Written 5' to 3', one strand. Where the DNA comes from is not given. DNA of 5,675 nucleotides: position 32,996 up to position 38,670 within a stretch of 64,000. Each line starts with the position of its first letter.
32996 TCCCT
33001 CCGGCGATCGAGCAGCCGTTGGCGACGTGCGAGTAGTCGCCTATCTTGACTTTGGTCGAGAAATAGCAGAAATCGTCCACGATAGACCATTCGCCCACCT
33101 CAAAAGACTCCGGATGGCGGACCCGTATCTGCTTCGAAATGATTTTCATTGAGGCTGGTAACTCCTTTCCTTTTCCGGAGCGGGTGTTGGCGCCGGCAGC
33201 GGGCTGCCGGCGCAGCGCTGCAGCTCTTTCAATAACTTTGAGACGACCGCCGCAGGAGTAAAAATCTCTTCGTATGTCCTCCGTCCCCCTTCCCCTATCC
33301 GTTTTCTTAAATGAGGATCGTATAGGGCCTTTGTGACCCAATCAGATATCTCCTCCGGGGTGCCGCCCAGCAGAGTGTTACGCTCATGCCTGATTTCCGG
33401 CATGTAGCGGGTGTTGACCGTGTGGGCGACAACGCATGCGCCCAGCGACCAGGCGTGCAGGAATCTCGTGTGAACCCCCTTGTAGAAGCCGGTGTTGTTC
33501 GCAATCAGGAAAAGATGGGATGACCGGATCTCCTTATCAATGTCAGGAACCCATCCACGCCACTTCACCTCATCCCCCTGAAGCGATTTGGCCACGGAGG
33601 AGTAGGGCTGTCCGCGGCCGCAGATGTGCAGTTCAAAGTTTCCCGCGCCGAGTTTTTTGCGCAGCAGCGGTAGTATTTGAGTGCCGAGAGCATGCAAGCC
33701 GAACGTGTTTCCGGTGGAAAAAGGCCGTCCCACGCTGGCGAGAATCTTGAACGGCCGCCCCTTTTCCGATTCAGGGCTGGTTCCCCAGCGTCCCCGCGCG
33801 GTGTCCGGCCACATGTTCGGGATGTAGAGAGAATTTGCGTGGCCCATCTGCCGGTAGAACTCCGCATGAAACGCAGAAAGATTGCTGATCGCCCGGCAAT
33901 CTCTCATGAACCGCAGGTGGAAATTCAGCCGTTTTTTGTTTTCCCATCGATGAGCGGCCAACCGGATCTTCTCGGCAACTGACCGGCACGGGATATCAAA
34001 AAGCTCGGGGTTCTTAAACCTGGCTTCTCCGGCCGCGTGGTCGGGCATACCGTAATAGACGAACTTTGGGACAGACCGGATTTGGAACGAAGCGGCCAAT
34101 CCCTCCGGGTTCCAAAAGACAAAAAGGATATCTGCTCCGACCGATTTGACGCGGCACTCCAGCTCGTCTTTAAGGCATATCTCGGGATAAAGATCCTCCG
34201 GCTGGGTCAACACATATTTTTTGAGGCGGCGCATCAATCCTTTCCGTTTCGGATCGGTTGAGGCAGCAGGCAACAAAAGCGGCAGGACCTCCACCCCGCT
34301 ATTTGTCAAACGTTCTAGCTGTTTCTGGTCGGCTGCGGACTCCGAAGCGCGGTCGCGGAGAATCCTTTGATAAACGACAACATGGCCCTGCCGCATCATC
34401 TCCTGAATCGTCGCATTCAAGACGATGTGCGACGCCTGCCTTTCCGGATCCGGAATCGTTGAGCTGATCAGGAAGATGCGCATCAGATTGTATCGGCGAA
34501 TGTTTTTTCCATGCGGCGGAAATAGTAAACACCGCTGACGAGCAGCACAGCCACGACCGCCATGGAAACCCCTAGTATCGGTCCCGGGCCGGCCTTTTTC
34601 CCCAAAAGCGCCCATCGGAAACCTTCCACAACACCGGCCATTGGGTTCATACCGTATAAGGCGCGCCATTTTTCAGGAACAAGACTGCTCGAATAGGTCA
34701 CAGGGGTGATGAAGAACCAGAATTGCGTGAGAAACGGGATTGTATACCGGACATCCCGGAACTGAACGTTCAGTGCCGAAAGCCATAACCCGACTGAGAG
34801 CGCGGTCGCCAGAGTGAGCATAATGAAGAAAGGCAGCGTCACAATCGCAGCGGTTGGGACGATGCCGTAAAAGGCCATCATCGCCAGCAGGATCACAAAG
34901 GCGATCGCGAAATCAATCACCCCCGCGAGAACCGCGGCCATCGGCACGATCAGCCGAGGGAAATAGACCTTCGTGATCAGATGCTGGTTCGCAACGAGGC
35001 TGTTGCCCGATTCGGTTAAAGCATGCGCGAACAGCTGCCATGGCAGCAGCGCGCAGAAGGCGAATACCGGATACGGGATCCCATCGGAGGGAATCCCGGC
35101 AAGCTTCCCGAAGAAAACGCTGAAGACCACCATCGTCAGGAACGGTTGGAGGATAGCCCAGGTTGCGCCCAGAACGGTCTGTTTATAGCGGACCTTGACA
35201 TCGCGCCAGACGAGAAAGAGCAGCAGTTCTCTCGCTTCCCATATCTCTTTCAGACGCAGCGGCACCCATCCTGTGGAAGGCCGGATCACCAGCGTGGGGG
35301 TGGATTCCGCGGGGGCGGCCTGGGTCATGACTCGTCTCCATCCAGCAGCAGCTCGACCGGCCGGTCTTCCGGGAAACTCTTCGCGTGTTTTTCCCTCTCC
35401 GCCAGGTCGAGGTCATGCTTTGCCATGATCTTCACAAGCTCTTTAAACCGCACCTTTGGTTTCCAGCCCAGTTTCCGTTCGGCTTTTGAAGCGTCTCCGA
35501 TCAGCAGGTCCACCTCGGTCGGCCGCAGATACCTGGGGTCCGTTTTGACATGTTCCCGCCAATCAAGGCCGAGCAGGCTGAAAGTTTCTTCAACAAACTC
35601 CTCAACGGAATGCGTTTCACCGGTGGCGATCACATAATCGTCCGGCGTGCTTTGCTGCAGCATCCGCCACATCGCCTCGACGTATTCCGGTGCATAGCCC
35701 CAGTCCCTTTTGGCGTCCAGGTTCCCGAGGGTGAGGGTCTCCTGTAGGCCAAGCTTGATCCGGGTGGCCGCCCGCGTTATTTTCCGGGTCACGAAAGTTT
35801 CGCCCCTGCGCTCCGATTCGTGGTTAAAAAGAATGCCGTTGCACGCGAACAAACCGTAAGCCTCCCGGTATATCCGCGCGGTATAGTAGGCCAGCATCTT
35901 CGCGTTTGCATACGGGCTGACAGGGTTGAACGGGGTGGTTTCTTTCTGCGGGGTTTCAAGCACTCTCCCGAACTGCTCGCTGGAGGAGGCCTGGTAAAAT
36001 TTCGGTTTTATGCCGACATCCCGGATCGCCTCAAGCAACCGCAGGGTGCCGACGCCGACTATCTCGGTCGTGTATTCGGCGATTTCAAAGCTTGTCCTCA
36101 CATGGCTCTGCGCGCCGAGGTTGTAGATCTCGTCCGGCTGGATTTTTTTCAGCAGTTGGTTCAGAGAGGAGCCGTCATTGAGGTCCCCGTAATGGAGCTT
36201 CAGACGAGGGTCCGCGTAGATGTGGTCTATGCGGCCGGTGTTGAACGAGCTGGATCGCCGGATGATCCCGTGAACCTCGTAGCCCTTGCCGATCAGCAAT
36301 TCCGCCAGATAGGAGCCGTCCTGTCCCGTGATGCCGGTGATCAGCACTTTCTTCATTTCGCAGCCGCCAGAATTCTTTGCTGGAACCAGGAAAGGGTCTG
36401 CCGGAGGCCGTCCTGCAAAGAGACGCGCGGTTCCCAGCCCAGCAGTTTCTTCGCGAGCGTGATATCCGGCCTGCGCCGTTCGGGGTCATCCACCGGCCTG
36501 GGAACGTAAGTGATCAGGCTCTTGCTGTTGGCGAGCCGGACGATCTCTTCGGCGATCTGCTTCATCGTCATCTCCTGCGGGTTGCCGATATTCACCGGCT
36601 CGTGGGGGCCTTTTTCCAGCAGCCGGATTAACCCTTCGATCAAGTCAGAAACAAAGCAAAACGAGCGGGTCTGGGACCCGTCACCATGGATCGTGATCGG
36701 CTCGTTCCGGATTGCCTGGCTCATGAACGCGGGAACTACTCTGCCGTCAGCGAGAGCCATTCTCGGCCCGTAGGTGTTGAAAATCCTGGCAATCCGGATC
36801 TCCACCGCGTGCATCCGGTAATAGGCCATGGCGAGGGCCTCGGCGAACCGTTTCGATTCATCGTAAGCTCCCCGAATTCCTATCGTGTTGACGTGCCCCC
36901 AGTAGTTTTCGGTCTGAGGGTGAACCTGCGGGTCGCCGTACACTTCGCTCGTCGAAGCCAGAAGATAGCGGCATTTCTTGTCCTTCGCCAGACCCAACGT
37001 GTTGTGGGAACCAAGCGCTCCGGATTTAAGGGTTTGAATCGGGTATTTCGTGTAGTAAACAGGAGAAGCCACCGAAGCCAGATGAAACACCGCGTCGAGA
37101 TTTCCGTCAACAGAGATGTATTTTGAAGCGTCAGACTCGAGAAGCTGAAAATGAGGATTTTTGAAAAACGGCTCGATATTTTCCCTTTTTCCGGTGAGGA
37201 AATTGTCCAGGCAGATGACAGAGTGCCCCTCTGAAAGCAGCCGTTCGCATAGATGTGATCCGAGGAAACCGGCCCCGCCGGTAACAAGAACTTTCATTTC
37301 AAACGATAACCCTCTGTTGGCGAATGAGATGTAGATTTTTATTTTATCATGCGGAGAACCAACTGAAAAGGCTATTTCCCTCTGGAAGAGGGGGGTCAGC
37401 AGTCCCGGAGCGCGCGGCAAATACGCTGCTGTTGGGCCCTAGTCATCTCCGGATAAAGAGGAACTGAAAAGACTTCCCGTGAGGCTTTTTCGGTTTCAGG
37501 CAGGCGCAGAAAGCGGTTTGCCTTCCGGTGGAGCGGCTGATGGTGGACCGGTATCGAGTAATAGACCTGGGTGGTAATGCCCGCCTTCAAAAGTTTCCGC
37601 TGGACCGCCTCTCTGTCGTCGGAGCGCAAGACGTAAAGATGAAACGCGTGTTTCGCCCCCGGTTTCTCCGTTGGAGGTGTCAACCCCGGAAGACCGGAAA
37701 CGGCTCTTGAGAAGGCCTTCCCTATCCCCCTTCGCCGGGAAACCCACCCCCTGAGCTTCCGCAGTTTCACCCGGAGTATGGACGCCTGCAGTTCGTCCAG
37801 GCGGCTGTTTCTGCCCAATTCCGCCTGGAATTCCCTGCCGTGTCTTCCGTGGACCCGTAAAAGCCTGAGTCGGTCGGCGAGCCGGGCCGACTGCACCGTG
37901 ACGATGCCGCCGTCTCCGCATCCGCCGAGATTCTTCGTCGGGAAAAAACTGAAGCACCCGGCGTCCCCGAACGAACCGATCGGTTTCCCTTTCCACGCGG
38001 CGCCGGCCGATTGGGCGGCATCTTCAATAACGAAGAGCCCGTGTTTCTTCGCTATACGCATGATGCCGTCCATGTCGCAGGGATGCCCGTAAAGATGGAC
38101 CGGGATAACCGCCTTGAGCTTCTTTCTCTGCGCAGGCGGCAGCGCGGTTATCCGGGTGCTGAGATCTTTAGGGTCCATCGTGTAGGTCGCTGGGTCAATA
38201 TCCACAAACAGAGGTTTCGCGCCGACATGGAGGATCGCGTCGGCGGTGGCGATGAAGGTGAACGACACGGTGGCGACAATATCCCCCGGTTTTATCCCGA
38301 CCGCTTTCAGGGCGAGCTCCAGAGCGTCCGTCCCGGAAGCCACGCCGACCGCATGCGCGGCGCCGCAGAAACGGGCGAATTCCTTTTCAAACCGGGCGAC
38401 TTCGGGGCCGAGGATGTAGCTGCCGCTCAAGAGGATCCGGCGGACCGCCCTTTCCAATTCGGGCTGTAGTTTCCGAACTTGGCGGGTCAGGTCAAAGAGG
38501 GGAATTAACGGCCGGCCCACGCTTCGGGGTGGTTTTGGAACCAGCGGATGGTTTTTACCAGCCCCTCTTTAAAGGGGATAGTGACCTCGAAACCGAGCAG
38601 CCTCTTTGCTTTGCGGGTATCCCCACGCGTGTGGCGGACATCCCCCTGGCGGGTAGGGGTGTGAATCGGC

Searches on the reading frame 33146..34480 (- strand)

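Call 26: search_protein_families(library=pfam, proteins=[window:33146-34480:-], max_evalue=0.001)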
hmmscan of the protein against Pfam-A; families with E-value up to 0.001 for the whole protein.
window:33146-34480:- (444 aa): 3 families
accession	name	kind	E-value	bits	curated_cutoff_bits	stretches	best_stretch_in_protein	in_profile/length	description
PF13692.12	Glyco_trans_1_4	-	6.4e-12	46.4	27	1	246-386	3-140/142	Glycosyl transferases group 1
PF13524.12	Glyco_trans_1_2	-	3.2e-07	30.8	25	1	281-417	14-143/144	Glycosyl transferase-like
PF00534.26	Glycos_transf_1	-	1.2e-05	25.3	26.4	1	271-401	38-171/172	Glycosyl transferases group 1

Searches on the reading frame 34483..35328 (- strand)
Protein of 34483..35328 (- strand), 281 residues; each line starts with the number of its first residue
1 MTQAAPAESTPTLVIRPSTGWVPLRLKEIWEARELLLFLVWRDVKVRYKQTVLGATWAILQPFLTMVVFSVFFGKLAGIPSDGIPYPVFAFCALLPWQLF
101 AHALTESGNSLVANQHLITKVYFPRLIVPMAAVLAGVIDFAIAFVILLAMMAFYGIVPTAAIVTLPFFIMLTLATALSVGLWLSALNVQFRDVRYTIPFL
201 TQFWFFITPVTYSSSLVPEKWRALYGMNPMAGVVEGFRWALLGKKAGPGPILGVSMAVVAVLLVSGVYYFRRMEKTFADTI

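Call 26: search_protein_families(library=pfam, proteins=[window:34483-35328:-], max_evalue=0.001)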
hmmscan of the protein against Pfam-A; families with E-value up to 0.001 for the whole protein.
window:34483-35328:- (281 aa): 1 family
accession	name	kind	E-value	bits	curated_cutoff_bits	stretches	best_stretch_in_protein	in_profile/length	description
PF01061.29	ABC2_membrane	-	2e-18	67.2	26.9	1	36-241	3-210/211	ABC-2 type transporter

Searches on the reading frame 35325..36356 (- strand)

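Call 26: search_protein_families(library=pfam, proteins=[window:35325-36356:-], max_evalue=0.001)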
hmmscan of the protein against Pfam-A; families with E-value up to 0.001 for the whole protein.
window:35325-36356:- (343 aa): 4 families
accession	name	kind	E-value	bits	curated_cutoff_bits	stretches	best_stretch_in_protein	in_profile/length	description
PF16363.11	GDP_Man_Dehyd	-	6.6e-140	466.7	27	1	5-311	1-332/332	GDP-mannose 4,6 dehydratase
PF01370.27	Epimerase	-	1.7e-71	240.9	20.9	1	4-244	1-240/240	NAD dependent epimerase/dehydratase family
PF04321.23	RmlD_sub_bind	-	7.9e-08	32.1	27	1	3-155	2-131/287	RmlD substrate binding domain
PF05368.20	NmrA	-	0.00067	19.8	27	1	2-73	3-71/298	NmrA-like family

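Call 40: search_protein_families(library=ncbifam, proteins=[window:35325-36356:-], max_evalue=1e-10)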
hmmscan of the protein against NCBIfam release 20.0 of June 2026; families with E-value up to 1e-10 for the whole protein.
window:35325-36356:- (343 aa): 7 families
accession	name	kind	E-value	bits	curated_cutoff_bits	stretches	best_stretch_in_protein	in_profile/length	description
TIGR01472.1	gmd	equivalog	1.4e-153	511.1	415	1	2-318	1-341/342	GDP-mannose 4,6-dehydratase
TIGR01181.1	dTDP_gluc_dehyt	equivalog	1.8e-29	102.9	365.1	1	3-311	1-307/321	dTDP-glucose 4,6-dehydratase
TIGR04180.1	EDH_00030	hypoth_equivalog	4.3e-28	98.2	475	1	4-302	1-296/297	NAD-dependent 4,6-dehydratase LegB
TIGR02622.1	CDP_4_6_dhtase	equivalog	4.6e-23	81.9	278.45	1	2-167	5-172/352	CDP-glucose 4,6-dehydratase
TIGR01179.1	galE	equivalog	2.2e-21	76.1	262.3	1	3-156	1-152/332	UDP-glucose 4-epimerase GalE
NF007582.0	PRK10217.1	equivalog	1.1e-15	57.6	698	1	1-306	1-322/355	dTDP-glucose 4,6-dehydratase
NF007490.0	PRK10084.1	subfamily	5e-14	52.1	649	1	3-314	2-333/361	dTDP-glucose 4,6-dehydratase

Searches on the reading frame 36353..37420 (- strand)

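Call 26: search_protein_families(library=pfam, proteins=[window:36353-37420:-], max_evalue=0.001)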
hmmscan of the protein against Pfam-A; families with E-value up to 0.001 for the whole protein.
window:36353-37420:- (355 aa): 6 families
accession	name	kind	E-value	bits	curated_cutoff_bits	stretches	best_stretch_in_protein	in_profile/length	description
PF01370.27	Epimerase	-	8.9e-47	160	20.9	1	44-279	1-240/240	NAD dependent epimerase/dehydratase family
PF16363.11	GDP_Man_Dehyd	-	1.5e-45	156.6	27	1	45-342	1-332/332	GDP-mannose 4,6 dehydratase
PF02719.21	Polysacc_synt_2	-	1.3e-08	34.9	20.2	1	44-299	1-249/293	Polysaccharide biosynthesis protein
PF01073.25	3Beta_HSD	-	1.6e-08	34.4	22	1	45-199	1-159/280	3-beta hydroxysteroid dehydrogenase/isomerase family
PF07993.18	NAD_binding_4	-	6.1e-08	32.6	20.1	0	46-71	1-29/258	Male sterility protein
PF04321.23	RmlD_sub_bind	-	2.6e-05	23.9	27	1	42-310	1-241/287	RmlD substrate binding domain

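Call 40: search_protein_families(library=ncbifam, proteins=[window:36353-37420:-], max_evalue=1e-10)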
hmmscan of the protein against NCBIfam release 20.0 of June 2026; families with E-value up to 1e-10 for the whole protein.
window:36353-37420:- (355 aa): 15 families
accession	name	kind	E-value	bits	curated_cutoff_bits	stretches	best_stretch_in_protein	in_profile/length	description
TIGR01181.1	dTDP_gluc_dehyt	equivalog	4.2e-39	134.5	365.1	1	43-348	1-313/321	dTDP-glucose 4,6-dehydratase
TIGR04180.1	EDH_00030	hypoth_equivalog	3.2e-35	121.6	475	1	44-332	1-295/297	NAD-dependent 4,6-dehydratase LegB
NF005998.1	PRK08125.1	equivalog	6.2e-31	107.5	777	1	41-346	315-649/649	bifunctional UDP-4-amino-4-deoxy-L-arabinose formyltransferase/UDP-glucuronic acid oxidase ArnA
NF008872.0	PRK11908.1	equivalog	1.1e-29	103.6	294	1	42-352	2-341/349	bifunctional UDP-4-keto-pentose/UDP-xylose synthase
TIGR01179.1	galE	equivalog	2.3e-27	95.7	262.3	1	43-349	1-328/332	UDP-glucose 4-epimerase GalE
NF011728.1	PRK15181.1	equivalog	1.3e-25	90.2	760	1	43-262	17-243/348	Vi polysaccharide biosynthesis UDP-N-acetylglucosaminuronic acid C-4 epimerase TviC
TIGR02197.1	heptose_epim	equivalog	3e-19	69.3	274.6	1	44-346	1-313/316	ADP-glyceromanno-heptose 6-epimerase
NF007490.0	PRK10084.1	subfamily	3.7e-19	68.9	649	1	42-347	1-335/361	dTDP-glucose 4,6-dehydratase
NF007582.0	PRK10217.1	equivalog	1.8e-18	66.8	698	1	43-346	3-331/355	dTDP-glucose 4,6-dehydratase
NF047922.1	GDPFucSynFcl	equivalog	9.2e-16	58.2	500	1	43-348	4-303/308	GDP-L-fucose synthase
TIGR02622.1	CDP_4_6_dhtase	equivalog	4.6e-14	52.3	278.45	1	42-350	5-334/352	CDP-glucose 4,6-dehydratase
NF041015.1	UDPsulfquin_syn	equivalog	5.9e-14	51.8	575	0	226-308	236-324/384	UDP-sulfoquinovose synthase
NF007956.0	PRK10675.1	subfamily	6.8e-14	51.7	394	1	42-346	1-329/338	UDP-glucose 4-epimerase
NF042422.1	oxyalk_red_OleD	equivalog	1.4e-12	47.7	580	0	42-252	1-199/329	2-alkyl-3-oxoalkanoate reductase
TIGR03466.1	HpnA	hypoth_equivalog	3.4e-11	42.6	367.65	0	42-211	1-165/327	hopanoid-associated sugar epimerase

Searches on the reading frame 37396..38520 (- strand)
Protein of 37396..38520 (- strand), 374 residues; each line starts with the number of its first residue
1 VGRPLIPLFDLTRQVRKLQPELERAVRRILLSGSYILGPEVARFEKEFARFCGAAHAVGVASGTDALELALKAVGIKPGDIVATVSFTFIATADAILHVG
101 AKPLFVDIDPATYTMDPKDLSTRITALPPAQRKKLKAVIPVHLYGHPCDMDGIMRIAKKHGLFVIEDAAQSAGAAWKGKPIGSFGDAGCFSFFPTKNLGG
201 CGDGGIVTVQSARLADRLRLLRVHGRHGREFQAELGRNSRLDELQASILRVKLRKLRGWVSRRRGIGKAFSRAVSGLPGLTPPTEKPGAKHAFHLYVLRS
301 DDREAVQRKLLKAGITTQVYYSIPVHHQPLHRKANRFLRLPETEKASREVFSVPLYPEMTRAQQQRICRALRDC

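Call 26: search_protein_families(library=pfam, proteins=[window:37396-38520:-], max_evalue=0.001)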
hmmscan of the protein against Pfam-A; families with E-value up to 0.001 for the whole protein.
window:37396-38520:- (374 aa): 3 families
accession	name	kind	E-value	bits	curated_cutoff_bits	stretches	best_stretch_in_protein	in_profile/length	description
PF01041.23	DegT_DnrJ_EryC1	-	1.2e-116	390.3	19.8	1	20-372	5-360/360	DegT/DnrJ/EryC1/StrS aminotransferase family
PF01212.27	Beta_elim_lyase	-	7.7e-07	29.1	27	1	38-226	31-228/288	Beta-eliminating lyase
PF01053.26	Cys_Met_Meta_PP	-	0.00083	18.4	27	0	39-225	52-230/381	Cys/Met metabolism PLP-dependent enzyme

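Call 40: search_protein_families(library=ncbifam, proteins=[window:37396-38520:-], max_evalue=1e-10)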
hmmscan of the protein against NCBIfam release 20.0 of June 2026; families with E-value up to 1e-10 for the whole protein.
window:37396-38520:- (374 aa): 7 families
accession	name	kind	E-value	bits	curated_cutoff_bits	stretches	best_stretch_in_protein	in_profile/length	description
TIGR03588.1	PseC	equivalog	4e-81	272.9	423.5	1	24-373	15-378/380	UDP-4-amino-4,6-dideoxy-N-acetyl-beta-L-altrosamine transaminase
NF008658.2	PRK11658.1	equivalog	1.6e-67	227.8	631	1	24-373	18-375/379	UDP-4-amino-4-deoxy-L-arabinose aminotransferase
TIGR04181.1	NHT_00031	hypoth_equivalog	2.5e-65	220.7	420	1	38-354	29-357/359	LegC family aminotransferase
NF008687.0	PRK11706.1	equivalog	8e-60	202.6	375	1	45-372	37-371/375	dTDP-4-amino-4,6-dideoxygalactose transaminase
TIGR04427.1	PLP_DesI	equivalog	6.7e-55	186.8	650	1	37-372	50-380/390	dTDP-4-dehydro-6-deoxyglucose aminotransferase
TIGR02379.1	ECA_wecE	subfamily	2.2e-49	168.2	434.85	1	44-371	36-371/376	dTDP-4-amino-4,6-dideoxy-D-glucose transaminase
NF011936.0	PRK15407.1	equivalog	2e-39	135.5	423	1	35-227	61-253/440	lipopolysaccharide biosynthesis protein RfbH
